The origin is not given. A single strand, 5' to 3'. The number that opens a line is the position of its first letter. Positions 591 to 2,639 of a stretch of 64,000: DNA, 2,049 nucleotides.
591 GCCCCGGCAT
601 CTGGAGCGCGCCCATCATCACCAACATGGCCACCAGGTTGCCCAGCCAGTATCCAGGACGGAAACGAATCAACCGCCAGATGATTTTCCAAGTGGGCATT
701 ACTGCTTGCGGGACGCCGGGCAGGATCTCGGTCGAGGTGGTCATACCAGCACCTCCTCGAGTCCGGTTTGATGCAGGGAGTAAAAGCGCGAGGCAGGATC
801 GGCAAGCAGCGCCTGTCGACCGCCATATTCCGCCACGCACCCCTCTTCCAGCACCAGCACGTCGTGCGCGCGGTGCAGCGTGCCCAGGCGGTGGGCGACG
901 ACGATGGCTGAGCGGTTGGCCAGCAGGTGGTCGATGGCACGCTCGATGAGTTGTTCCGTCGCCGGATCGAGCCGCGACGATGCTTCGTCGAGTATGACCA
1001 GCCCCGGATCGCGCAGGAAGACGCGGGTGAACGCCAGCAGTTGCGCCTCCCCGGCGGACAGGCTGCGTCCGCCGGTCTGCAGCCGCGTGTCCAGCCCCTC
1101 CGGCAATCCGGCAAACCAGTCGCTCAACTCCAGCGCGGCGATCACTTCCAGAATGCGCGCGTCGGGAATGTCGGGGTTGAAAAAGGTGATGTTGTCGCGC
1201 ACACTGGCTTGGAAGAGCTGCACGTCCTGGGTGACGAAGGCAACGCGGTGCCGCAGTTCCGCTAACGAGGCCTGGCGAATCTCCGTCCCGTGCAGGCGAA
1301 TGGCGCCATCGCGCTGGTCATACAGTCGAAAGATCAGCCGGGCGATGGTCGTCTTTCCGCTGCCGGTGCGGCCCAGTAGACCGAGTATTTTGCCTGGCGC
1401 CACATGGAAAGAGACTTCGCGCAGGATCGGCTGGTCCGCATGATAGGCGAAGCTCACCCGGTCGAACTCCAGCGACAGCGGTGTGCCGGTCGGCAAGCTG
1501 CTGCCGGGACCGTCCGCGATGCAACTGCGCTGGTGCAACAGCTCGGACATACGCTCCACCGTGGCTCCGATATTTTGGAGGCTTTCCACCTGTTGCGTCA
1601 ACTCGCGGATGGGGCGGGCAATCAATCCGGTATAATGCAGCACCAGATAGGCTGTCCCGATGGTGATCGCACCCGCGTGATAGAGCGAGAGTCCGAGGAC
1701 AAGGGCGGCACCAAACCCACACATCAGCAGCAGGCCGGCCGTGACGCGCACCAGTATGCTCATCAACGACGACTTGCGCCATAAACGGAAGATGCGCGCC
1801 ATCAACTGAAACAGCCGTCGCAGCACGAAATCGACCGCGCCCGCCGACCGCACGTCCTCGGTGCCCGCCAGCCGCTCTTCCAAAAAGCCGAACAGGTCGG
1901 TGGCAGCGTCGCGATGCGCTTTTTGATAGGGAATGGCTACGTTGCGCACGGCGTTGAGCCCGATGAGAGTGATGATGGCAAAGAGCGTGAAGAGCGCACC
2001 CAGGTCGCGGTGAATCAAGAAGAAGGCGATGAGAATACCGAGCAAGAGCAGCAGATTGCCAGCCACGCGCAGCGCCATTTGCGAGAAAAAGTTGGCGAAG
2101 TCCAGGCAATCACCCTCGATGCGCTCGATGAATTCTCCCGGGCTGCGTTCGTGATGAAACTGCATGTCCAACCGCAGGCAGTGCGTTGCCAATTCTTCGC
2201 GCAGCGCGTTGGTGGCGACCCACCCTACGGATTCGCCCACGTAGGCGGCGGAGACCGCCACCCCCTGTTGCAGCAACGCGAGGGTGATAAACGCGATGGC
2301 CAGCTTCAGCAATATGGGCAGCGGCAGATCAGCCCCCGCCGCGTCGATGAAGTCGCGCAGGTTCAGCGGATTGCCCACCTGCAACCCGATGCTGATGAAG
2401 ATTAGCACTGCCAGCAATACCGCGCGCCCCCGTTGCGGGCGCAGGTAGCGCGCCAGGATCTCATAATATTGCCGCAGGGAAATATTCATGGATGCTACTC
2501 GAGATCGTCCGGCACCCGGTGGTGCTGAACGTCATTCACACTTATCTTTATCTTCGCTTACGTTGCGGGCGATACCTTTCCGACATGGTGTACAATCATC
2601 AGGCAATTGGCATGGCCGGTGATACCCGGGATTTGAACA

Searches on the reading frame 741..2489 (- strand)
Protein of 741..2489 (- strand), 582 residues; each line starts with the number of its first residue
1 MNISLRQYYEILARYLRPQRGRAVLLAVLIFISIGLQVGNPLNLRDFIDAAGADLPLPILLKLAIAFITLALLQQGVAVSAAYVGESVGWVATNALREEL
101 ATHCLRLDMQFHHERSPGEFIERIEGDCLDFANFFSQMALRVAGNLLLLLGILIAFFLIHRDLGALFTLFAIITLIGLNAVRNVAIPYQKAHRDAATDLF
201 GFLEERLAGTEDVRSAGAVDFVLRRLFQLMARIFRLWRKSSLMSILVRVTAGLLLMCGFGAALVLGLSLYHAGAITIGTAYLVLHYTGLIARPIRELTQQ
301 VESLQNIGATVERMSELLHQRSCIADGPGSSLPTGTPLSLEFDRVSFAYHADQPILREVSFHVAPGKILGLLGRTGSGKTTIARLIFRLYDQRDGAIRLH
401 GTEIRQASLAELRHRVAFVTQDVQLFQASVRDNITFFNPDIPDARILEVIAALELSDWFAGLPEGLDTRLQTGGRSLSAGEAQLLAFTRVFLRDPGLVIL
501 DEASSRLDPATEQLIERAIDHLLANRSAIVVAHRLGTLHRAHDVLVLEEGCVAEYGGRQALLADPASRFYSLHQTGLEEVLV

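Call 45: search_protein_families(library=pfam, proteins=[window:741-2489:-], max_evalue=0.0001)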
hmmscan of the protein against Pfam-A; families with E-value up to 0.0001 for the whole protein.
window:741-2489:- (582 aa): 3 families
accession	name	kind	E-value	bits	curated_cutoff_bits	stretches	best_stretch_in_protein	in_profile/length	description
PF00005.33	ABC_tran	-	3.4e-27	96.1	25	1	356-504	1-136/137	ABC transporter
PF00664.28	ABC_membrane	-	1.3e-22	81.3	28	1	26-284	4-266/274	ABC transporter transmembrane region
PF02463.25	SMC_N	-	4.6e-05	23.4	40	0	389-545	103-209/220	RecF/RecN/SMC N terminal domain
